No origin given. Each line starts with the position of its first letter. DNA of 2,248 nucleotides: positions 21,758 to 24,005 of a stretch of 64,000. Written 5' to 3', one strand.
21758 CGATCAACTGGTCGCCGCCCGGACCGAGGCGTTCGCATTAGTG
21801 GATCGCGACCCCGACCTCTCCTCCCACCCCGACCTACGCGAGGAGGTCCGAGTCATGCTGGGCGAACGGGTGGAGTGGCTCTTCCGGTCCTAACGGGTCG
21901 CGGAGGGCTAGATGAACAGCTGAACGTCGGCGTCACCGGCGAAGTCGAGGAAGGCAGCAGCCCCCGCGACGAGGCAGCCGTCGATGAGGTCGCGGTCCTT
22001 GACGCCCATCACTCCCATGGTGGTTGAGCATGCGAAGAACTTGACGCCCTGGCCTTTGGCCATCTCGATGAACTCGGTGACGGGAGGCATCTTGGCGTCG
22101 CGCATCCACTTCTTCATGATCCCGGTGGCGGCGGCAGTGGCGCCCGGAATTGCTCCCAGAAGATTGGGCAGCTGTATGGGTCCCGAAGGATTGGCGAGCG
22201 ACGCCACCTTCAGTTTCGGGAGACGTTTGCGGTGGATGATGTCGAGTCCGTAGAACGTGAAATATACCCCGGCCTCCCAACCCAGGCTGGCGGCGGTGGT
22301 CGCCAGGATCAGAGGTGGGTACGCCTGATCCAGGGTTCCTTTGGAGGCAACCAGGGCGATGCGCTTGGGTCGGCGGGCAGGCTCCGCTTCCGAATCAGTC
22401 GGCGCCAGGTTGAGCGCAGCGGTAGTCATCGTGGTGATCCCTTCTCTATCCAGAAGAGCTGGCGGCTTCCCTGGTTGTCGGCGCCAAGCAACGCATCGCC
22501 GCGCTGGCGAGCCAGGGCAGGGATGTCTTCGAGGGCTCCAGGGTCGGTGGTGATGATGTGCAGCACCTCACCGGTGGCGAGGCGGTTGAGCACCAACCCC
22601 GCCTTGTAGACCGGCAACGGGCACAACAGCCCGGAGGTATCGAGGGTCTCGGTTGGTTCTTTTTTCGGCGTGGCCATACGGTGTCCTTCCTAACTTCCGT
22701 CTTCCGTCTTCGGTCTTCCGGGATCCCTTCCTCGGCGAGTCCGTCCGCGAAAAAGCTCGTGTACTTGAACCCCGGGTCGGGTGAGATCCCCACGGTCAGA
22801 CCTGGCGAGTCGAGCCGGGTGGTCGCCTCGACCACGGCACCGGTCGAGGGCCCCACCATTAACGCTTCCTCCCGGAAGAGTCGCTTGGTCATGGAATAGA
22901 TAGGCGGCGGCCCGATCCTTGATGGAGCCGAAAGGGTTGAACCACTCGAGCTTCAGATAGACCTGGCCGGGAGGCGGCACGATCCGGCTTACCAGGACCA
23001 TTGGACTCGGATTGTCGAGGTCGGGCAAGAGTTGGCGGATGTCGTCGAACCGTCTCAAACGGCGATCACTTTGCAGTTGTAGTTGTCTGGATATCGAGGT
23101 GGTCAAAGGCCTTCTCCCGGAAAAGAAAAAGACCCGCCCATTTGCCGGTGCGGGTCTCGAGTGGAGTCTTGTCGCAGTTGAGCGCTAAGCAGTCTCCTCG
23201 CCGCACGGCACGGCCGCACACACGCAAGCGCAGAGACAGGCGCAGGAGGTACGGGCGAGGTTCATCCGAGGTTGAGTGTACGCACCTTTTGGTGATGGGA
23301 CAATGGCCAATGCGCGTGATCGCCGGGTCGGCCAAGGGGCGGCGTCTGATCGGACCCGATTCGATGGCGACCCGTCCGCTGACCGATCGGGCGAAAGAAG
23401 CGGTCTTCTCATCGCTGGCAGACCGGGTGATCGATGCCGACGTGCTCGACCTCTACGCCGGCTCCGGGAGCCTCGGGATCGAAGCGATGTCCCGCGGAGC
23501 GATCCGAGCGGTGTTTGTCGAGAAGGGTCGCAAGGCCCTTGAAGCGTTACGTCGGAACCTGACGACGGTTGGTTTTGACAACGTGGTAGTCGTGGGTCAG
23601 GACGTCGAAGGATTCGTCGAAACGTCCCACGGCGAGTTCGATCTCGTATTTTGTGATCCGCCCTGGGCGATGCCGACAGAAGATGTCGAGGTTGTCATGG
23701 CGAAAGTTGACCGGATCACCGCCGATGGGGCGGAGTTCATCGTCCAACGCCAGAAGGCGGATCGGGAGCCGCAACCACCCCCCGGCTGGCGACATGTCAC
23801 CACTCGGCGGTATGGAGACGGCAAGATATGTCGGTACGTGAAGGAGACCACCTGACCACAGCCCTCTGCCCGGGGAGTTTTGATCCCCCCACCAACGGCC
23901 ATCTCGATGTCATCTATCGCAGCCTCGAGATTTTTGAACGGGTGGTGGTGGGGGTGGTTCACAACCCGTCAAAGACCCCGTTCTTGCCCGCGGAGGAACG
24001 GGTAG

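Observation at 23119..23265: Polycysteine leader ORF plus intrinsic terminator: candidate cysteine-sensing transcription attenuator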

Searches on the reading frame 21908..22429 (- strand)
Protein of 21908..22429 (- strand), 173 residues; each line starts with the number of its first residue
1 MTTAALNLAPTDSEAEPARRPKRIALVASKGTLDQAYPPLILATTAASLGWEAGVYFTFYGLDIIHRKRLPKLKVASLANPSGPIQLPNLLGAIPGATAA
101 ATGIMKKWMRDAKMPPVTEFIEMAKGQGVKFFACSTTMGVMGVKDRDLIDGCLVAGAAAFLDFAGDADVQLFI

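Call 6: search_protein_families(library=pfam, proteins=[window:21908-22429:-], max_evalue=0.01)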
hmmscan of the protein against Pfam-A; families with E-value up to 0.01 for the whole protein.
window:21908-22429:- (173 aa): 2 families
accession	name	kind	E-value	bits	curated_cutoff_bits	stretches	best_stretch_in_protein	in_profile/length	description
PF13686.11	DrsE_2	-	3.3e-40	138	25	1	22-172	3-156/156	DsrE/DsrF/DrsH-like family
PF02635.20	DsrE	-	2e-06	28.4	22.7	1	109-169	52-112/116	DsrE/DsrF-like family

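Call 14: find_related_loci(query=window:21908-22429:-, collection=genome_contigs, flank=4000)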
Query window:21908-22429:- (173 aa) in genome_contigs; peptide patterns used: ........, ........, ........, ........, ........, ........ (x = any residue, [..] = any of these).
332 stretches matched a pattern; 189 encode a relative of the query (tblastn E <= 1e-3); the best 80 are kept; 80 distinct loci.
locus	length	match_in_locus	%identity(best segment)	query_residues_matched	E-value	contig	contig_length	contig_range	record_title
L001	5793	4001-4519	91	1-173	6e-105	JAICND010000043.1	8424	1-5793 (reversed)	MAG: Acidimicrobiia bacterium isolate OF_bin.28 k141_3439367_length_8424_cov_8.0000, whole genome shotgun sequence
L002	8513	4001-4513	87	1-173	3e-98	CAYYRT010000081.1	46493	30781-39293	MAG TPA_asm: uncultured Acidimicrobiaceae bacterium isolate binchicken_co31_95 genome assembly, contig: k141_397550, who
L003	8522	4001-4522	85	1-173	1e-94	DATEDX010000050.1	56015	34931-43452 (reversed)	MAG TPA_asm: Acidimicrobiia bacterium isolate SMAG_U8718 k141_1102621, whole genome shotgun sequence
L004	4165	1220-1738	80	1-173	5e-91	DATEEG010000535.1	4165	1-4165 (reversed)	MAG TPA_asm: Acidimicrobiia bacterium isolate SMAG_U8727 k141_2674273, whole genome shotgun sequence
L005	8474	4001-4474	82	16-173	7e-90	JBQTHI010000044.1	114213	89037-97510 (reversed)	MAG: Actinomycetota bacterium isolate SAW185 c_000000469986, whole genome shotgun sequence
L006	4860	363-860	81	11-173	2e-89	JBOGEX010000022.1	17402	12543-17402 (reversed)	MAG: Acidimicrobiia bacterium isolate M3-S_metawrap_bin.203 k127_715078, whole genome shotgun sequence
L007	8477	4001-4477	84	13-173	1e-88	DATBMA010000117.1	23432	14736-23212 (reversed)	MAG TPA_asm: Acidimicrobiia bacterium isolate SMAG_U3986 k141_1184982, whole genome shotgun sequence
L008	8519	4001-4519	77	1-173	1e-88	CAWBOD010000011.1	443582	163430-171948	MAG: uncultured Acidimicrobiia bacterium isolate MFD09206.bin.2.201 genome assembly, contig: contig_4775, whole genome s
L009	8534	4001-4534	76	1-173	5e-88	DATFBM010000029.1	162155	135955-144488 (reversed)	MAG TPA_asm: Acidimicrobiia bacterium isolate SMAG_U8528 k141_1542865, whole genome shotgun sequence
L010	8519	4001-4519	78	1-173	1e-87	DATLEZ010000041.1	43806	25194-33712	MAG TPA_asm: Acidimicrobiia bacterium isolate SMAG_U14389 k141_833196, whole genome shotgun sequence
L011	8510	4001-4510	77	1-173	8e-87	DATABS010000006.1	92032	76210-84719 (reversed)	MAG TPA_asm: Acidimicrobiia bacterium isolate SMAG_U6704 k141_2735335, whole genome shotgun sequence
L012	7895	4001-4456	85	22-173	2e-86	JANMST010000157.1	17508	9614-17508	MAG: Acidimicrobiia bacterium isolate SOY_29_metabat_354 SOY_29_k141_1157890, whole genome shotgun sequence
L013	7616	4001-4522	77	1-173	5e-86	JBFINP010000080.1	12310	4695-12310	MAG: Acidimicrobiia bacterium isolate Mix_sand12.2021.10.G.66 k141_1007654_length_12310_cov_32.2269, whole genome shotgu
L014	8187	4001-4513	78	1-173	4e-86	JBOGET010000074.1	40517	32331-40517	MAG: Acidimicrobiia bacterium isolate M3-S_metabat2.bin.293 k127_1441463, whole genome shotgun sequence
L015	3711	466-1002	74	1-173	4e-86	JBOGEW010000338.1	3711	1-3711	MAG: Acidimicrobiia bacterium isolate M3-S_metawrap_bin.276 k127_3636105, whole genome shotgun sequence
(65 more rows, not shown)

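Call 37: search_protein_families(library=ncbifam, proteins=[window:21908-22429:-], max_evalue=0.00001)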
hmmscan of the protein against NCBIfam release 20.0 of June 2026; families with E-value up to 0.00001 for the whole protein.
window:21908-22429:- (173 aa): 1 family
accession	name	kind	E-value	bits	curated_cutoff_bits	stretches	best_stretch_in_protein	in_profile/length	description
NF047629.1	SulfCarrDsrE2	equivalog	9.6e-43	146.1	210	1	22-173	4-159/159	sulfur carrier protein DsrE2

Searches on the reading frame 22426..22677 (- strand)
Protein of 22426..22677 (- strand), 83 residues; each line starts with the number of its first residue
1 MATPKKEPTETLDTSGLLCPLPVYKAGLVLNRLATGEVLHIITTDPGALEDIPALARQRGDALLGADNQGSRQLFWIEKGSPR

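Call 6: search_protein_families(library=pfam, proteins=[window:22426-22677:-], max_evalue=0.01)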
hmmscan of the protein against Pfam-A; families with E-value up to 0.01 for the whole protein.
window:22426-22677:- (83 aa): 1 family
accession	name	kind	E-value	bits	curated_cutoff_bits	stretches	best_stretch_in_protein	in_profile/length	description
PF01206.22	TusA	-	3.7e-17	62.4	28.6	1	10-79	1-70/70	Sulfurtransferase TusA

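Call 37: search_protein_families(library=ncbifam, proteins=[window:22426-22677:-], max_evalue=0.00001)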
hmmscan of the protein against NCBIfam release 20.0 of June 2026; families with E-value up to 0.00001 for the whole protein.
window:22426-22677:- (83 aa): 2 families
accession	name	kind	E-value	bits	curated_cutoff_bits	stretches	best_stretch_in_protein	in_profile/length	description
NF001423.0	PRK00299.1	equivalog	8.6e-12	44.7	78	1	5-80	5-80/82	sulfurtransferase TusA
NF008242.0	PRK11018.1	equivalog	8.1e-09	35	79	1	5-78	4-77/78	sulfurtransferase-like selenium metabolism protein YedF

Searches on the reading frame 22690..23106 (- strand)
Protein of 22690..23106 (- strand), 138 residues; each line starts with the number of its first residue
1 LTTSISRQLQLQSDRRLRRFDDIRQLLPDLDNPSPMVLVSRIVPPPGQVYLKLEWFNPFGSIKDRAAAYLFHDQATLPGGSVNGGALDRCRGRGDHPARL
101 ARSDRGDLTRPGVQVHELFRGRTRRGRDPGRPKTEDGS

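Call 6: search_protein_families(library=pfam, proteins=[window:22690-23106:-], max_evalue=0.01)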
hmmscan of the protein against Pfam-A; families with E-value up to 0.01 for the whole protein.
window:22690-23106:- (138 aa): 1 family
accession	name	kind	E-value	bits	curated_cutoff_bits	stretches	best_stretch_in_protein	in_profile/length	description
PF00291.31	PALP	-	6.5e-08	32.7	35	1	32-75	6-50/295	Pyridoxal-phosphate dependent enzyme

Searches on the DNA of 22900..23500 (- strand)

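Call 5: search_rna_families(source=window, start=22900, end=23500, threshold=evalue, max_evalue=10)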
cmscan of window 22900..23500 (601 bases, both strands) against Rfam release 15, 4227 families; matches with E-value up to 10: 5.
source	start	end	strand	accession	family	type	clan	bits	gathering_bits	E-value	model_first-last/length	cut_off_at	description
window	23296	23358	+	RF03930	mir-1909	Gene; miRNA;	-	20.3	80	0.16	1-72/72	no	mir-1909 microRNA precursor family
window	23119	23159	-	RF00489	ctRNA_p42d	Gene; antisense;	-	16.2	50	1.6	1-46/46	no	ctRNA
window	23124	23169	-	RF02278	Betaproteobacteria_toxic_sRNA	Gene; sRNA;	-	14.7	50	3.1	1-64/64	no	Betaproteobacteria toxic small RNA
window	23401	23482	+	RF03137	S15-Methanomicrobia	Cis-reg; leader;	CL00121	14.7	42.2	6.3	1-74/74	no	S15-Methanomicrobia ribosomal protein leader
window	23126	23190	-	RF00512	Leu_leader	Cis-reg; leader;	-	13.8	50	5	1-148/148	no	Leucine operon leader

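Call 40: build_rna_model(alignment_id=A1, structure=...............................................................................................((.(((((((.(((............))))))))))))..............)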
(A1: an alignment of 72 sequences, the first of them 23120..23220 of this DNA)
Model R1 built from alignment A1 (72 sequences, 147 columns); structure: as given.
model positions 100; base pairs 12; branch points 0; effective number of sequences 29.08; information 0.59 bits per position. Calibrated on 0.2 Mb of random sequence (short: E-values are rough).
structure used (alignment columns):
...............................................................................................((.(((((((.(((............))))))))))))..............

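Call 41: search_with_rna_model(model_id=R1, source=window, max_evalue=10, filters=off)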
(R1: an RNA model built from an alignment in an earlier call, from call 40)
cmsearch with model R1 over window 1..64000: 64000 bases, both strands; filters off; matches with E-value up to 10: 19.
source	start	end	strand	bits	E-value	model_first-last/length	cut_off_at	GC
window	23122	23220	-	77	1.4e-17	1-100/100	no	0.62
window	23130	23157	+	11.1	0.25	63-92/100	no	0.68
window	45506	45524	-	9.5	0.63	66-89/100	no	0.74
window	32093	32135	+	8.7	0.96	1-100/100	no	0.72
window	28587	28661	+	8.3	1.2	1-100/100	no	0.67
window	63898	63922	-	8.2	1.3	65-90/100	no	0.84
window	60884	60943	-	7.4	2.1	1-100/100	no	0.67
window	17275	17342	-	7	2.5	1-100/100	no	0.71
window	45506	45524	+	6.8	2.9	66-89/100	no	0.74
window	10384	10477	+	6.3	3.8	1-100/100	no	0.63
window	35311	35357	-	5.8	5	1-100/100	no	0.68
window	52598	52635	-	5.7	5.3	1-100/100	no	0.76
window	34065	34081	-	5.7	5.5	67-88/100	no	0.94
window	11738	11757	+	5.2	7.1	67-88/100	no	0.8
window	1208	1243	-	5.1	7.8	1-100/100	no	0.81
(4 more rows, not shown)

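Call 42: search_with_rna_model(model_id=R1, sources=[L001, L002, L003, L004, L005, L006, L007, L008, L009, L010, L011, L012, L013, L014, L015, L016, L017, L018, L019, L020, L021, L022, L023, L024, L025, L026, L027, L028, L029, L030, L031, L032, L033, L034, L035, L036, L037, L038, L039, L040, L041, L042, L043, L044, L045, L046, L047, L048, L049, L050, L051, L052, L053, L054, L055, L056, L057, L058, L059, L060, L061, L062, L063, L064, L065, L066, L067, L068, L069, L070, L071, L072, L073, L074, L075, L076, L077, L078, L079, L080], max_evalue=0.01)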
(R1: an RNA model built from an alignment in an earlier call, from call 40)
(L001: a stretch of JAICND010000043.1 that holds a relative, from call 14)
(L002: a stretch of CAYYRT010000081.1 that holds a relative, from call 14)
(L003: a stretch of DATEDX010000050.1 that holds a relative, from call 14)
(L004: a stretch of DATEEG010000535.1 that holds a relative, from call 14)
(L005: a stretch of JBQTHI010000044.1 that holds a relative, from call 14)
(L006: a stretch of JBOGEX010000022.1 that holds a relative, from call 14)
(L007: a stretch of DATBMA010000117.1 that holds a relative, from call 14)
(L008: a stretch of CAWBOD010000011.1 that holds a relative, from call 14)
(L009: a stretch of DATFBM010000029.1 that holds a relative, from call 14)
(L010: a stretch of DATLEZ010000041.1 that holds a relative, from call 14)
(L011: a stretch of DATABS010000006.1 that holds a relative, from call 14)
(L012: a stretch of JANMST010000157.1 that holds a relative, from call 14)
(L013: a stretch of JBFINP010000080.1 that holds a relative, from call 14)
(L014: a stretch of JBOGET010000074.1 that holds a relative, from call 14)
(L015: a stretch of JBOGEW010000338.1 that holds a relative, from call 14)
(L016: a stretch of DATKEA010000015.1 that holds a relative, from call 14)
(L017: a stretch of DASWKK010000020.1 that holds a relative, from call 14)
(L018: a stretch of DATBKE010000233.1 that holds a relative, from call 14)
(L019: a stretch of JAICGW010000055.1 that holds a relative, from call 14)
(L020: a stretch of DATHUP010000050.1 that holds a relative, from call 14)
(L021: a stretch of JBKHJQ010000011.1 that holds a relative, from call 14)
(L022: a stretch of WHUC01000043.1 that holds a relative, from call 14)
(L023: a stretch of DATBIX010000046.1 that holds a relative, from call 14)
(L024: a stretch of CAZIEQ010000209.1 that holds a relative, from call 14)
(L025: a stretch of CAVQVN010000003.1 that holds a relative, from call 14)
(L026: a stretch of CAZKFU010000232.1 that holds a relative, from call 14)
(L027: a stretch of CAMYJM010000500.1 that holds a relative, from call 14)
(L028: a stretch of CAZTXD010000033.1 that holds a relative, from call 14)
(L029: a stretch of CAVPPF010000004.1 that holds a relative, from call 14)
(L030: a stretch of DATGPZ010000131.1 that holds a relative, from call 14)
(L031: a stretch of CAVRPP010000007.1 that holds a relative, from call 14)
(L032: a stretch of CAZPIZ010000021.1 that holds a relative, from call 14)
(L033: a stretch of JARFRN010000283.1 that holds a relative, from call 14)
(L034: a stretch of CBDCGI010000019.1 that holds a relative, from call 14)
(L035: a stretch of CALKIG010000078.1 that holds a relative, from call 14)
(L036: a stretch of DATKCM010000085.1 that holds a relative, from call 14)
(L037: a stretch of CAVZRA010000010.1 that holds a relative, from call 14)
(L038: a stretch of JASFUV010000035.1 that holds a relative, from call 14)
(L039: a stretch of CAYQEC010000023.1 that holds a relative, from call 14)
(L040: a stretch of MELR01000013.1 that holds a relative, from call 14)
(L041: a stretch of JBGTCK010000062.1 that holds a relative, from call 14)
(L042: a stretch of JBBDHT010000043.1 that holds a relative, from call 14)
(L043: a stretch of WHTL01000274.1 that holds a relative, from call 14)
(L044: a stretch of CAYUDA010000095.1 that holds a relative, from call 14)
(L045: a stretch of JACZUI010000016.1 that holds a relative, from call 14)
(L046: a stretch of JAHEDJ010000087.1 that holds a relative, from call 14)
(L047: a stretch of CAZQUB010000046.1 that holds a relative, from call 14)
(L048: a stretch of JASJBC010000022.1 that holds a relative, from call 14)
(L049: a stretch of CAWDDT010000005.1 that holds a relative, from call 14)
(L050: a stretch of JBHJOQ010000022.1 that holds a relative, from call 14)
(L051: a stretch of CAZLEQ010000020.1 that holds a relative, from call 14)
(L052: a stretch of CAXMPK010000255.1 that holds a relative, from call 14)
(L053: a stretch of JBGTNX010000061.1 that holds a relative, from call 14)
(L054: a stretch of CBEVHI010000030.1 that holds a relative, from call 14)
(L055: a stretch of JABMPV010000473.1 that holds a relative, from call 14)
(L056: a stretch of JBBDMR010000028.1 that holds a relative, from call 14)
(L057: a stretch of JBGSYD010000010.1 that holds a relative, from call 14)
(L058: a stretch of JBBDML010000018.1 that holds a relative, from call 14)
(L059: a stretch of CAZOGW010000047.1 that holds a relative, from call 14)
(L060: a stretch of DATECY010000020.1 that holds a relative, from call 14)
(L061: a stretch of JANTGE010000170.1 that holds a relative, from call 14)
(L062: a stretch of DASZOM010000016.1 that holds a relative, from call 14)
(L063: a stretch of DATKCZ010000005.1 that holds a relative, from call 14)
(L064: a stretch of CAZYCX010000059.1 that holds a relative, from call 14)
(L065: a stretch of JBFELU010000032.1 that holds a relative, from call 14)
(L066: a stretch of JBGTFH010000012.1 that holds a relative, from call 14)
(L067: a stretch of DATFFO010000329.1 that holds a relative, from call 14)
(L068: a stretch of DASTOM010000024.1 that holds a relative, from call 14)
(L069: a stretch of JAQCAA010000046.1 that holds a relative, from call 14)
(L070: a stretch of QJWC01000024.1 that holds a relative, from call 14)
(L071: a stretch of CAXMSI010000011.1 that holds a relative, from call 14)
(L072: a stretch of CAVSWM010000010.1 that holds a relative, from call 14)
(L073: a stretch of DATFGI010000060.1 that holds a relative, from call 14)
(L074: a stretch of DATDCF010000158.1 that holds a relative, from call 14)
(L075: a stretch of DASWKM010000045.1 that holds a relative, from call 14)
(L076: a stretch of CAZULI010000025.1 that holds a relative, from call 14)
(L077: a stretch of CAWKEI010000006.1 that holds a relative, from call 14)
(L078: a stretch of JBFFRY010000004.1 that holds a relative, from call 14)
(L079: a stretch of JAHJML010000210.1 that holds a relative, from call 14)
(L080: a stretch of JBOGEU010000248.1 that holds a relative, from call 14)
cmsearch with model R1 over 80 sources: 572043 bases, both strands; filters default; matches with E-value up to 0.01: 74.
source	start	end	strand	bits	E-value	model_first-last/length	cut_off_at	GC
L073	88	184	+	76.3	1.9e-16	1-100/100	no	0.68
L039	2546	2648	+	74.2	6.2e-16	1-100/100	no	0.67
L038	1691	1796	+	73.6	8.9e-16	1-100/100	no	0.66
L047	1569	1671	+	73.2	1.1e-15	1-100/100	no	0.64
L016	3595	3687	+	73.1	1.2e-15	1-100/100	no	0.57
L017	3597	3689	+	73.1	1.2e-15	1-100/100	no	0.57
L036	2655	2747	+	72.6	1.5e-15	1-100/100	no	0.61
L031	2637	2742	+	71.8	2.5e-15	1-100/100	no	0.59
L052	1645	1737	+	70.6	4.8e-15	1-100/100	no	0.57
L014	3606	3699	+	70.4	5.4e-15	1-100/100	no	0.62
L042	2646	2739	+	70.1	6.5e-15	1-100/100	no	0.61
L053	2644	2738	+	69.7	8e-15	1-100/100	no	0.57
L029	2602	2707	+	69.3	1e-14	1-100/100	no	0.58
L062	2603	2700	+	69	1.2e-14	1-100/100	no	0.67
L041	2643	2735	+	69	1.2e-14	1-100/100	no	0.61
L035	2603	2697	+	68.9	1.3e-14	1-100/100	no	0.6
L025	2597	2709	+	68.8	1.3e-14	1-100/100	no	0.57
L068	2649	2746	+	68.8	1.4e-14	1-100/100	no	0.64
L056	2594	2686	+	68.6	1.5e-14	1-100/100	no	0.59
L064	2597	2691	+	67.7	2.6e-14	1-100/100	no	0.67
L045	2585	2676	+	67.3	3.1e-14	1-100/100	no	0.58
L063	2627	2724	+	66.9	3.9e-14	1-100/100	no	0.68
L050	2598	2690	+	66.5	4.9e-14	1-100/100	no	0.59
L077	3611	3704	+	66.1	6.2e-14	1-100/100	no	0.62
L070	2611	2705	+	64.6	1.4e-13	1-100/100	no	0.64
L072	2657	2755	+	64.5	1.6e-13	1-100/100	no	0.56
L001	2645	2743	+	64.4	1.6e-13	1-100/100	no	0.57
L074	2584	2677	+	64.1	1.9e-13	1-100/100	no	0.53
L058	2648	2741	+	63.9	2.1e-13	1-100/100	no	0.65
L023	3571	3665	+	63.8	2.3e-13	1-100/100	no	0.64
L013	2624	2727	+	63.5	2.7e-13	1-100/100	no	0.68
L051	2615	2709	+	63.1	3.4e-13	1-100/100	no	0.67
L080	3603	3692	+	61.8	7.3e-13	1-100/100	no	0.61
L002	2564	2661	+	61.7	7.4e-13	1-100/100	no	0.58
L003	2602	2697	+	61.3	9.7e-13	1-100/100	no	0.61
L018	498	592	+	60.5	1.5e-12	1-100/100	no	0.57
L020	3613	3704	+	60.4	1.6e-12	1-100/100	no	0.64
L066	2624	2715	+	60.2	1.8e-12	1-100/100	no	0.51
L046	1881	1986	+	60.1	1.8e-12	1-100/100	no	0.61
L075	2566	2661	+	59.6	2.5e-12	1-100/100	no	0.62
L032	116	213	+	58.1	5.7e-12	1-100/100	no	0.65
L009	2672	2767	+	57.7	7.2e-12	1-100/100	no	0.56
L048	2629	2731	+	57.5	8.2e-12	1-100/100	no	0.6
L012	2535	2632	+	57.3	9.1e-12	1-100/100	no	0.57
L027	66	167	+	56.2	1.7e-11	1-100/100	no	0.61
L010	2603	2701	+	55.8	2.2e-11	1-100/100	no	0.62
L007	2575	2671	+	54.2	5.3e-11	1-100/100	no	0.64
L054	2642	2733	+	53.4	8.4e-11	1-100/100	no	0.64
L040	2617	2725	+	53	1e-10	1-100/100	no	0.67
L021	556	658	+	52.9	1.1e-10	1-100/100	no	0.62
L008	2609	2706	+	52.8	1.2e-10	1-100/100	no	0.61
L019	1125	1219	+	52.3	1.6e-10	1-100/100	no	0.57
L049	2627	2725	+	51.5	2.4e-10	1-100/100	no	0.55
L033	2608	2707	+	50.8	3.6e-10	1-100/100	no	0.62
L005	2573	2673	+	50.8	3.7e-10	1-100/100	no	0.56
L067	732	837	+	50.1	5.6e-10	1-100/100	no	0.65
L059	2585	2688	+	50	5.7e-10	1-100/100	no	0.62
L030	2615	2721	+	49.8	6.7e-10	1-100/100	no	0.61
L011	2629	2734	+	49.7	6.8e-10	1-100/100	no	0.59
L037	2643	2740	+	49.7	6.9e-10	1-100/100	no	0.58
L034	2619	2718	+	49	1e-09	1-100/100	no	0.56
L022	3583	3688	+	45.9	6e-09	1-100/100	no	0.58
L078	2592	2687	+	44.7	1.2e-08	1-100/100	no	0.65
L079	91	187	+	43.8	1.9e-08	1-100/100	no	0.64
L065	2615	2710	+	43.7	2.1e-08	1-100/100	no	0.64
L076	437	543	+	42.7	3.6e-08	1-100/100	no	0.59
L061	1458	1549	+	41.8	6.2e-08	1-100/100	no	0.61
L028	2626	2731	+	41.6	6.7e-08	1-100/100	no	0.64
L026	129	227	+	41.5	7.4e-08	1-100/100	no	0.6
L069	2578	2683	+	40.4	1.4e-07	1-100/100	no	0.52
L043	3527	3630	+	39.5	2.2e-07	1-100/100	no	0.57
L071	346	447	+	38.7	3.6e-07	1-100/100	no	0.56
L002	2619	2709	-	23.9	0.0016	1-100/100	no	0.53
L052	1700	1729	-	22.2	0.0042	63-92/100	no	0.6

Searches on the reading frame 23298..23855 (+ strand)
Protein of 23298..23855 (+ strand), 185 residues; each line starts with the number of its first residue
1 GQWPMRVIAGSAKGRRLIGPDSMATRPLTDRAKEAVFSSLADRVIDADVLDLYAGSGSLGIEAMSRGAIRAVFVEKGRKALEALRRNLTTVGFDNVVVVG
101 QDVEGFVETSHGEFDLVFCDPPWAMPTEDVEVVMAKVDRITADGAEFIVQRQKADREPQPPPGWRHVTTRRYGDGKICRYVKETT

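Call 6: search_protein_families(library=pfam, proteins=[window:23298-23855:+], max_evalue=0.01)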
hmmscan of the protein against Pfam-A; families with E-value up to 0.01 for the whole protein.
window:23298-23855:+ (185 aa): 5 families
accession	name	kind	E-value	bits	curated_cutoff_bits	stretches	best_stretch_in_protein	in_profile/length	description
PF03602.21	Cons_hypoth95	-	2.7e-42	145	24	1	5-180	1-181/182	Conserved hypothetical protein 95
PF05175.20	MTS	-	5.1e-09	36.4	23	1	30-129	17-114/170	Methyltransferase small domain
PF13847.12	Methyltransf_31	-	6.4e-08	32.8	27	1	48-154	6-114/145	Methyltransferase domain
PF13649.12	Methyltransf_25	-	6.6e-07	30.4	27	1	49-144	1-96/97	Methyltransferase domain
PF01170.24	UPF0020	-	0.0013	18.9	22.3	0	62-128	45-136/197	RMKL-like, methyltransferase domain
